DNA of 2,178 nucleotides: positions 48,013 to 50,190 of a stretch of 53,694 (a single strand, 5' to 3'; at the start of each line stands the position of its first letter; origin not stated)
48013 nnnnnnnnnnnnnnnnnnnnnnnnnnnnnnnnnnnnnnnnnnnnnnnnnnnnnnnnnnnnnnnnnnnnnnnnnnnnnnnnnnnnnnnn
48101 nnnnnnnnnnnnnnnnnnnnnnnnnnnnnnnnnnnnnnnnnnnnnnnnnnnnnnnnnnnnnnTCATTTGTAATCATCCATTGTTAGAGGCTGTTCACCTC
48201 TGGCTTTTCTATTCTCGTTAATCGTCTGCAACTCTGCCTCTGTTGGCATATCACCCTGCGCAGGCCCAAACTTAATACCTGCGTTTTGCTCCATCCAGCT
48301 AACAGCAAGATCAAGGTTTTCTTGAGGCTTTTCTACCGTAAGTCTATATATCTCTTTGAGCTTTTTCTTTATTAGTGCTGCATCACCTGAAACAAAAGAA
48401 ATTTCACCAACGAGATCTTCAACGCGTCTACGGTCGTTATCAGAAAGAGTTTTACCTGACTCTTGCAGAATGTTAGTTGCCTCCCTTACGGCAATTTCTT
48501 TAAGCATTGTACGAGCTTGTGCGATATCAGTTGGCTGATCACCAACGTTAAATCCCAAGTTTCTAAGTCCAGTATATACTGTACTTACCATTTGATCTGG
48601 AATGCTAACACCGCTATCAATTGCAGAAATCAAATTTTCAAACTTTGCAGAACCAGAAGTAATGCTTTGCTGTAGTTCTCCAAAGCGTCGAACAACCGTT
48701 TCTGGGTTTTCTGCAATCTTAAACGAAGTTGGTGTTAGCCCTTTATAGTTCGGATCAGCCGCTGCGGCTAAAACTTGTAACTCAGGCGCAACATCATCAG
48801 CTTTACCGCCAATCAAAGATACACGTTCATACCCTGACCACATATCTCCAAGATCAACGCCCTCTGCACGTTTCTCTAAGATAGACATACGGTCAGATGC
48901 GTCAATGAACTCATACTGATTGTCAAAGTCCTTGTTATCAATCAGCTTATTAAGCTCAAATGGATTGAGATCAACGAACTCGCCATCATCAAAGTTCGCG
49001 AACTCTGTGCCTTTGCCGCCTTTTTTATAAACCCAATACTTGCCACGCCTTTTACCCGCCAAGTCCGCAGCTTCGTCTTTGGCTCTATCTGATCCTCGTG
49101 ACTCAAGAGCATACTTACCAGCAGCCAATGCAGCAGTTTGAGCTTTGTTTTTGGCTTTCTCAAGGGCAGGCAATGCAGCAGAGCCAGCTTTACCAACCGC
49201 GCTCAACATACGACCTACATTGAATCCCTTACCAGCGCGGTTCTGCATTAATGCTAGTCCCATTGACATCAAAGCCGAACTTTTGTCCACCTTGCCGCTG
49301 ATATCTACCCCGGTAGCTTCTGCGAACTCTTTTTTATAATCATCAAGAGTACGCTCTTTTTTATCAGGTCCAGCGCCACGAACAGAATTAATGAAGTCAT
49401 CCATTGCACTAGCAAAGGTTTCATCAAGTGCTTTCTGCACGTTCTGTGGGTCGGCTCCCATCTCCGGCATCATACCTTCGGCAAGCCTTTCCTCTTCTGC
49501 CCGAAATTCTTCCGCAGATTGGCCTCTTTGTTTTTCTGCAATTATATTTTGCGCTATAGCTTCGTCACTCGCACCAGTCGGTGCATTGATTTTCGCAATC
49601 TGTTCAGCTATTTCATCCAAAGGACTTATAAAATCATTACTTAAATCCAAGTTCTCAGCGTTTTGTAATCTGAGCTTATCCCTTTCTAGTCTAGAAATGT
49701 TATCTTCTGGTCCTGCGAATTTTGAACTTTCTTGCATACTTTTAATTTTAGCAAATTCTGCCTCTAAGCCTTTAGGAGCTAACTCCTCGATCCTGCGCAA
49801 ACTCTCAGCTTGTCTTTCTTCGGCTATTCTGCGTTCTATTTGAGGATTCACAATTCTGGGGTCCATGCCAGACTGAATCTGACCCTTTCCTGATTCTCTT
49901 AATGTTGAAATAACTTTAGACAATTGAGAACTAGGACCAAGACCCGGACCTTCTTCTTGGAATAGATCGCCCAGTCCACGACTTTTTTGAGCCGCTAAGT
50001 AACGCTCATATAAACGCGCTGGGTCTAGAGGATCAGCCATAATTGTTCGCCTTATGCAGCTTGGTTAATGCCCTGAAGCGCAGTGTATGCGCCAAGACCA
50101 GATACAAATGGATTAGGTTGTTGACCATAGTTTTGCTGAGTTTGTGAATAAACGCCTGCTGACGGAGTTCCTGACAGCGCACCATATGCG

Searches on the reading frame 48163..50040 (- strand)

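Call 12: search_protein_families(library=phrogs, proteins=[window:48163-50040:-], max_evalue=0.001)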
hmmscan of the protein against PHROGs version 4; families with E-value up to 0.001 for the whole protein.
window:48163-50040:- (625 aa): 0 families

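Call 42: search_protein_families(library=pfam, proteins=[window:48163-50040:-], max_evalue=0.05)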
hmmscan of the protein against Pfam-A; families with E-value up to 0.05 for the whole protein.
window:48163-50040:- (625 aa): 1 family
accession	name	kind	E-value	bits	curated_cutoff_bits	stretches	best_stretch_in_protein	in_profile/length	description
PF06152.16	Phage_min_cap2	-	0.031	13.6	26.3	0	148-258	60-166/366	Phage minor capsid protein 2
